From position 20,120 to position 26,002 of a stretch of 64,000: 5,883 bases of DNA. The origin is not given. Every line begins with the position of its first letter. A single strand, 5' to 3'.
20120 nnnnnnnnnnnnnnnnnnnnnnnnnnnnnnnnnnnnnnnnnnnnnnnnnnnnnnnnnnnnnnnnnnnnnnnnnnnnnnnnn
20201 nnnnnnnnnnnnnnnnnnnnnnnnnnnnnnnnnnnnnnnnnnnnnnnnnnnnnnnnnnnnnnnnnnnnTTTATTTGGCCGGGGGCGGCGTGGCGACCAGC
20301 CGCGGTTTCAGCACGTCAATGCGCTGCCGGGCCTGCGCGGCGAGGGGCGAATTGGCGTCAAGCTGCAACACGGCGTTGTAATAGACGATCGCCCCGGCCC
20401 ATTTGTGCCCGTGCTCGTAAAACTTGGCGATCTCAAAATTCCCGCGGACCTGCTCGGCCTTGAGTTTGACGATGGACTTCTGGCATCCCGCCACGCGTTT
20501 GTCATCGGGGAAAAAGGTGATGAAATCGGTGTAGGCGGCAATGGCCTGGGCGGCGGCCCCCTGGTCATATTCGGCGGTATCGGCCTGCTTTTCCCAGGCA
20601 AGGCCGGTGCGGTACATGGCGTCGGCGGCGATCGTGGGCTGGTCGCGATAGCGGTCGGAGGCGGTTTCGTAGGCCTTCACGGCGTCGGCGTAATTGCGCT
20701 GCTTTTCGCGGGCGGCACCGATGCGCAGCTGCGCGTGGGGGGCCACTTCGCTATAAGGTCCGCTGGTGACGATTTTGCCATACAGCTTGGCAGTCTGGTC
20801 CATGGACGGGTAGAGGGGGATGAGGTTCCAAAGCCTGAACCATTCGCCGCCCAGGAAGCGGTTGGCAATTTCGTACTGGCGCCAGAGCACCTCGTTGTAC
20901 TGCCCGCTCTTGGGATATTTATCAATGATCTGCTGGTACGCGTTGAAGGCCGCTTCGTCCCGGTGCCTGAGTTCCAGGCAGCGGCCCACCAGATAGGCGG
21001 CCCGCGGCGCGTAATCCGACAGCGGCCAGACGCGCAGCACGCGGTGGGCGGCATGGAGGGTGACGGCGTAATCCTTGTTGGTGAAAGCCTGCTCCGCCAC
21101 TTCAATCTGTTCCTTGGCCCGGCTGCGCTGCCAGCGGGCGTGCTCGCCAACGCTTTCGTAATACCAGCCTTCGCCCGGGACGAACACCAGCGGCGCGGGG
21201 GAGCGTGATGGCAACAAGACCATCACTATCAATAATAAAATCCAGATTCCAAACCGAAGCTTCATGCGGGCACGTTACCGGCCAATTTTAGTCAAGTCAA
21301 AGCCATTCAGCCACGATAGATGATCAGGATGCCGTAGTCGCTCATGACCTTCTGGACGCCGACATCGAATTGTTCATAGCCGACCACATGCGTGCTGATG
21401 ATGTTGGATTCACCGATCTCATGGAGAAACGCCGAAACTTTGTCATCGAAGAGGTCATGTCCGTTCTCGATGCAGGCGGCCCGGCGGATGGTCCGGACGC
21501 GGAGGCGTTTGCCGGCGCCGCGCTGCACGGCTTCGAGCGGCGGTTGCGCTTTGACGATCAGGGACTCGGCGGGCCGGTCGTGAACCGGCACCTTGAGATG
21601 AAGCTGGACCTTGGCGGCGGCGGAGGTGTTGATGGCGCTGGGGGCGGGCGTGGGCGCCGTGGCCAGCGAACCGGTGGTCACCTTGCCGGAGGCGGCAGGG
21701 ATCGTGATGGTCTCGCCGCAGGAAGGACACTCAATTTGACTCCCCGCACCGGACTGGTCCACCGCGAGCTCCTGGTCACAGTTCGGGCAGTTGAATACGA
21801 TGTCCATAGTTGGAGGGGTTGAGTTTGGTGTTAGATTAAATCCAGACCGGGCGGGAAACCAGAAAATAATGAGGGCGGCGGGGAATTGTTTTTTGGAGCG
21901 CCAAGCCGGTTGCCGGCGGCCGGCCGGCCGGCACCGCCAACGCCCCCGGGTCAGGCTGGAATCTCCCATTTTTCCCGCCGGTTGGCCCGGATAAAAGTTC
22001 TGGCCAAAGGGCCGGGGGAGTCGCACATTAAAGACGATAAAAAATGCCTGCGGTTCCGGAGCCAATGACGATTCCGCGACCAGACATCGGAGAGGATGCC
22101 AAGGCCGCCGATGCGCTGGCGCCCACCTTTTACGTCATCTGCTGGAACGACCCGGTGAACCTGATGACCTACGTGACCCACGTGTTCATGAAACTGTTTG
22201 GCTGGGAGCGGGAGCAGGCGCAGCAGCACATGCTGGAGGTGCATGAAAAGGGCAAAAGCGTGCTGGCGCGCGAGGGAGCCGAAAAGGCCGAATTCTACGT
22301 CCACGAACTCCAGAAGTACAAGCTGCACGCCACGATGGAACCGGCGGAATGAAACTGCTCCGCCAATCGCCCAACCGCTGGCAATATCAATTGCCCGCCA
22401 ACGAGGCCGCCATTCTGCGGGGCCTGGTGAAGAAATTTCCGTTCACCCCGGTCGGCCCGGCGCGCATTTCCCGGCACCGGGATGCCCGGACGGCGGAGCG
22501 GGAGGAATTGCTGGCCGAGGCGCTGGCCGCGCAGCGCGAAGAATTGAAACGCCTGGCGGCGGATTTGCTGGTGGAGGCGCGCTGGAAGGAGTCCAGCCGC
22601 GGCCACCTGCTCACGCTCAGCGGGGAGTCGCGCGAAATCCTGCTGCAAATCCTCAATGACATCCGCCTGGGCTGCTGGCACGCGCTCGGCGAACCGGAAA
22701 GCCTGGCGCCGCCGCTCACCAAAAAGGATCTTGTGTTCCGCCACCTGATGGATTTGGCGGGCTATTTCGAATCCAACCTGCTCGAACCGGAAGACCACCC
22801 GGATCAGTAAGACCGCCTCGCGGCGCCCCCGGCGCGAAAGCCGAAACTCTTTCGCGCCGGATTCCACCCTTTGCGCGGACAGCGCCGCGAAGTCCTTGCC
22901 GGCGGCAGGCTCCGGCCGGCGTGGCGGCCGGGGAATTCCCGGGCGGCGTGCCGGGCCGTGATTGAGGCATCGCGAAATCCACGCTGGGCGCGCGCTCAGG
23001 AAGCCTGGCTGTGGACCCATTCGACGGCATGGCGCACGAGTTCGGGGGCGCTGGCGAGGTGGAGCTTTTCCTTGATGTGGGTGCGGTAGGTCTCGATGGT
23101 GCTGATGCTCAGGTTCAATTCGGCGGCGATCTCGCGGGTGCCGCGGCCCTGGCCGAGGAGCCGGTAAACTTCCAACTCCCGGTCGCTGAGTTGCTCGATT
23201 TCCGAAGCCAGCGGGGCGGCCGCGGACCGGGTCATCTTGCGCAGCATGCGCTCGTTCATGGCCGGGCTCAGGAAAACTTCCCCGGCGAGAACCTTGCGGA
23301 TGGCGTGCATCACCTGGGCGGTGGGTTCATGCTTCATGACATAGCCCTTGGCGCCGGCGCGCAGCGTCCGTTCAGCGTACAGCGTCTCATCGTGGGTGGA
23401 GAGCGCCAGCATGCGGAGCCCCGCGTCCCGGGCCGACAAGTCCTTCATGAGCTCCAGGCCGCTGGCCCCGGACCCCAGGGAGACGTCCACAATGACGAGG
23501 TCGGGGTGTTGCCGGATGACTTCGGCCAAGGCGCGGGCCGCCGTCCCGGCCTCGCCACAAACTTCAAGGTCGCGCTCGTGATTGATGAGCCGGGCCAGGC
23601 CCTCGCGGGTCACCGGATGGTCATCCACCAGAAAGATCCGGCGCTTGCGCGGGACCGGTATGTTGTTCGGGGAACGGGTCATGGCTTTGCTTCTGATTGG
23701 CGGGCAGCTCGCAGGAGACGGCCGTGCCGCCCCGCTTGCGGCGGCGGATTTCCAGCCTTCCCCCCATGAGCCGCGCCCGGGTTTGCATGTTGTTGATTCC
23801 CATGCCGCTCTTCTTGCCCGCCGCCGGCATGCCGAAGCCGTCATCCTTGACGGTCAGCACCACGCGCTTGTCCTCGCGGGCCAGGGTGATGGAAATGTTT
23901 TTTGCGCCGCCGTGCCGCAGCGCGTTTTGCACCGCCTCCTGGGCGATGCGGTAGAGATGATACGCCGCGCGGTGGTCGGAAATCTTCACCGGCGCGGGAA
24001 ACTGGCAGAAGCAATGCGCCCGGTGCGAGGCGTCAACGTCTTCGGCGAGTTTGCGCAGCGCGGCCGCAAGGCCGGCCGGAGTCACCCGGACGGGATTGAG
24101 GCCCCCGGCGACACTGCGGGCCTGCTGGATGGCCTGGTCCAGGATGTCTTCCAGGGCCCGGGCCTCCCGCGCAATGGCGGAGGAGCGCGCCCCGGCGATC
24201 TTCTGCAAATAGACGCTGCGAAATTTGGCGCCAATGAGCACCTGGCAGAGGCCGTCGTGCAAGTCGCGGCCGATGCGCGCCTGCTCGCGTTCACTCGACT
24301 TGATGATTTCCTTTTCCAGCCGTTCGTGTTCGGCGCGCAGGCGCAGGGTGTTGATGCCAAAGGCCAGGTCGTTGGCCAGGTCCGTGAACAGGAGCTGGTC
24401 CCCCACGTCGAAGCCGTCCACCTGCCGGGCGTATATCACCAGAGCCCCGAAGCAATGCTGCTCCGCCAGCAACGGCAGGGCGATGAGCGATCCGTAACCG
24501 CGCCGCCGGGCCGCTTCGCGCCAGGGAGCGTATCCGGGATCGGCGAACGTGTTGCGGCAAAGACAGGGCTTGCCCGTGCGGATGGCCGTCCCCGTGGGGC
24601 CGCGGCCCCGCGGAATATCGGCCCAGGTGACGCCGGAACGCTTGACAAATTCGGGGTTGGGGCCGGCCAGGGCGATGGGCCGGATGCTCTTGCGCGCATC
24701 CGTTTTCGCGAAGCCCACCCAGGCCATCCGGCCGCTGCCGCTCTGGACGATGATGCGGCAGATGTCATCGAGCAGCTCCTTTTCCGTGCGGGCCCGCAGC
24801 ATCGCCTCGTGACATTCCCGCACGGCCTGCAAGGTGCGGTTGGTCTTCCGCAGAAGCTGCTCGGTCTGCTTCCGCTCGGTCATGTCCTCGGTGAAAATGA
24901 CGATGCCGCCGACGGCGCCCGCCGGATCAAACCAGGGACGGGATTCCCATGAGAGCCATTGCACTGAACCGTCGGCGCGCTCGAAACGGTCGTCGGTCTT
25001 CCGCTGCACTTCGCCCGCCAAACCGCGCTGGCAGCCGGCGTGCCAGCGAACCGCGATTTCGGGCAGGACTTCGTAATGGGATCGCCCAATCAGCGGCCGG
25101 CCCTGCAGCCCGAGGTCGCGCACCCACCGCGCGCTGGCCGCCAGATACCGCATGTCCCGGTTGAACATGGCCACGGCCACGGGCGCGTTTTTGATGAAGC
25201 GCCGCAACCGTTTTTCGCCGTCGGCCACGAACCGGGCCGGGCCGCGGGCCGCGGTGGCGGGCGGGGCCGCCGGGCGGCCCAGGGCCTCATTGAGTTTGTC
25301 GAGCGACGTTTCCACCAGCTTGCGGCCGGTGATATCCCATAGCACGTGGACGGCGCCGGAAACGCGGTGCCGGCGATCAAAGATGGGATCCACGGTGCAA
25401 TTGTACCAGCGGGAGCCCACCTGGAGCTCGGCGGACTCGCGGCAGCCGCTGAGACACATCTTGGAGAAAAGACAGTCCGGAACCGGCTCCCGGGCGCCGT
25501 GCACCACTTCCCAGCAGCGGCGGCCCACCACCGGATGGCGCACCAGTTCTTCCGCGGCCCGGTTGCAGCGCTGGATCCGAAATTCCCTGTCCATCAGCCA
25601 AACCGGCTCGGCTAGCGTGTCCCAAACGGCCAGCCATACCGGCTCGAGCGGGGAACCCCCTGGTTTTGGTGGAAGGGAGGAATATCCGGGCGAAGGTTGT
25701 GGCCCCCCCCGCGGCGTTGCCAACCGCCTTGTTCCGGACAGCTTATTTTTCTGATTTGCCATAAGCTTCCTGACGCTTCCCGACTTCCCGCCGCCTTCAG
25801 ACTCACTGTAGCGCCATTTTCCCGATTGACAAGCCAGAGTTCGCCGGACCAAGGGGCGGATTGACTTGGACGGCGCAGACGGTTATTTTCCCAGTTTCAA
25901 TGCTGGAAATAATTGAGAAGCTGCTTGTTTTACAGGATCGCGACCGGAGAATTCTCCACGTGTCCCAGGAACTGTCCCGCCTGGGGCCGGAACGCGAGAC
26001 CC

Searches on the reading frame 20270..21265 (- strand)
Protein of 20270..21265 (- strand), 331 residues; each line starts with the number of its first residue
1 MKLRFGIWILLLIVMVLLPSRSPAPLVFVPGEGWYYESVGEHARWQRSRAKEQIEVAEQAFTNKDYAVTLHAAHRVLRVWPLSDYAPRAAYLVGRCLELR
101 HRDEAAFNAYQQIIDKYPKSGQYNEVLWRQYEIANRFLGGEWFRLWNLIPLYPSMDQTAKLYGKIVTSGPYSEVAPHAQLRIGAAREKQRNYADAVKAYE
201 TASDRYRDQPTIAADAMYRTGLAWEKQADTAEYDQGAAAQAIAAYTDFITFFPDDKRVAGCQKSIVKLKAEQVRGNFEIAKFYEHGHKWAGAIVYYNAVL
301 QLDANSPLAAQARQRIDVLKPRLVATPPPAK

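Call 6: search_protein_families(library=pfam, proteins=[window:20270-21265:-], max_evalue=0.001)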
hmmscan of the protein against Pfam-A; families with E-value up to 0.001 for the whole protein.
window:20270-21265:- (331 aa): 6 families
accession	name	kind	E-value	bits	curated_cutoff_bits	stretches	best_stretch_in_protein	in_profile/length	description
PF13174.12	TPR_6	-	5.2e-13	49.1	26.3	0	89-120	2-33/33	Tetratricopeptide repeat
PF13525.12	YfiO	-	2e-11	44.5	25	1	170-301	36-169/203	Outer membrane lipoprotein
PF13432.12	TPR_16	-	3.9e-08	34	32.7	0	183-255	4-64/65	Tetratricopeptide repeat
PF07719.23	TPR_2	-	2.2e-07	30.9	27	0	178-203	3-28/34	Tetratricopeptide repeat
PF13428.12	TPR_14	-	3.2e-06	27.7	23.5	0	176-212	1-37/44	Tetratricopeptide repeat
PF13424.12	TPR_12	-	0.00019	22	30.1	0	57-117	10-75/77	Tetratricopeptide repeat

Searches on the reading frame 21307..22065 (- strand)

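Call 6: search_protein_families(library=pfam, proteins=[window:21307-22065:-], max_evalue=0.001)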
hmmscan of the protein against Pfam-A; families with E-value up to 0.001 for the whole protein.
window:21307-22065:- (252 aa): 5 families
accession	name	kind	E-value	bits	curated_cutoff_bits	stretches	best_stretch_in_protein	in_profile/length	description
PF24441.1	DUF7560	-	1.6e-05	24.9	27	0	88-105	3-20/44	Family of unknown function (DUF7560)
PF23548.1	Zn_ribbon_FGT1_2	-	0.00013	21.9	27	0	91-104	21-34/35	FORGETTER1 second zinc ribbon domain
PF05129.18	Zn_ribbon_Elf1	-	0.00046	20.7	29.8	1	83-124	15-60/79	Transcription elongation factor Elf1 like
PF10601.15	zf-LITAF-like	-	0.00058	20.4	23.8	0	63-102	30-68/70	LITAF-like zinc ribbon domain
PF23454.1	Zn_ribbon_Brz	-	0.00082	20.4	27.9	0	109-124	4-19/58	Transcriptional regulator Brz zinc beta ribbon domain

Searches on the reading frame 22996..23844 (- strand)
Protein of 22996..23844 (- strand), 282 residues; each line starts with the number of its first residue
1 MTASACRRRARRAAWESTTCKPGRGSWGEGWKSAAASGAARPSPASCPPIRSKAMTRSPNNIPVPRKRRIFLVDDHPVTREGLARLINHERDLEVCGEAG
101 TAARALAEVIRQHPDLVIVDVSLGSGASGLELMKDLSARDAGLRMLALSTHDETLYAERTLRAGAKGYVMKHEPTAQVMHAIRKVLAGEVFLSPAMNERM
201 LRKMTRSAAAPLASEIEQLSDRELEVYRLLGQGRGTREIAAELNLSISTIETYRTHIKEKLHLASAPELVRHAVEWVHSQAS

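Call 6: search_protein_families(library=pfam, proteins=[window:22996-23844:-], max_evalue=0.001)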
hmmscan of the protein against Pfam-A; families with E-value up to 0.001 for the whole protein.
window:22996-23844:- (282 aa): 3 families
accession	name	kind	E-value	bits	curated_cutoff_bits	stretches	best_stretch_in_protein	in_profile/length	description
PF00072.30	Response_reg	-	4.8e-21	75.5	30.2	1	70-182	1-110/111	Response regulator receiver domain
PF00196.25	GerE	-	6.1e-15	55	23.5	1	218-273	2-57/57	Bacterial regulatory proteins, luxR family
PF08281.18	Sigma70_r4_2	-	3e-05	24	25.7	1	214-261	6-54/54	Sigma-70, region 4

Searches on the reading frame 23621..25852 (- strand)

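Call 6: search_protein_families(library=pfam, proteins=[window:23621-25852:-], max_evalue=0.001)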
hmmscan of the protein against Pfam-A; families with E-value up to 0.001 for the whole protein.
window:23621-25852:- (743 aa): 10 families
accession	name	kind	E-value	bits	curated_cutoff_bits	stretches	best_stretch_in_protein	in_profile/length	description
PF08448.16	PAS_4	-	2.9e-24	85.9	23.1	2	222-329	3-110/110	PAS fold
PF13185.12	GAF_2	-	1.8e-17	64.3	28.6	1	354-500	1-135/136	GAF domain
PF02518.31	HATPase_c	-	1.1e-14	55.3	26.4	1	632-719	5-110/111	Histidine kinase-, DNA gyrase B-, and HSP90-like ATPase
PF01590.32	GAF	-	5.1e-12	46.9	22.4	1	404-498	35-131/133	GAF domain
PF07730.19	HisKA_3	-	3.1e-09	37.7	24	1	523-587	1-65/68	Histidine kinase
PF13188.13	PAS_8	-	1.3e-08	34.8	21.8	1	78-120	8-50/65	PAS domain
PF00989.32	PAS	-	5.7e-08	33.2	22.6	1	215-323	2-112/113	PAS fold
PF13426.13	PAS_9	-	6.3e-08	33.3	27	1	82-175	2-102/103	PAS domain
PF13581.12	HATPase_c_2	-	6.3e-05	23.4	27.4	1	635-688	34-91/127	Histidine kinase-like ATPase domain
PF13589.12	HATPase_c_3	-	0.00033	21.1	25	1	638-693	8-63/137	Histidine kinase-, DNA gyrase B-, and HSP90-like ATPase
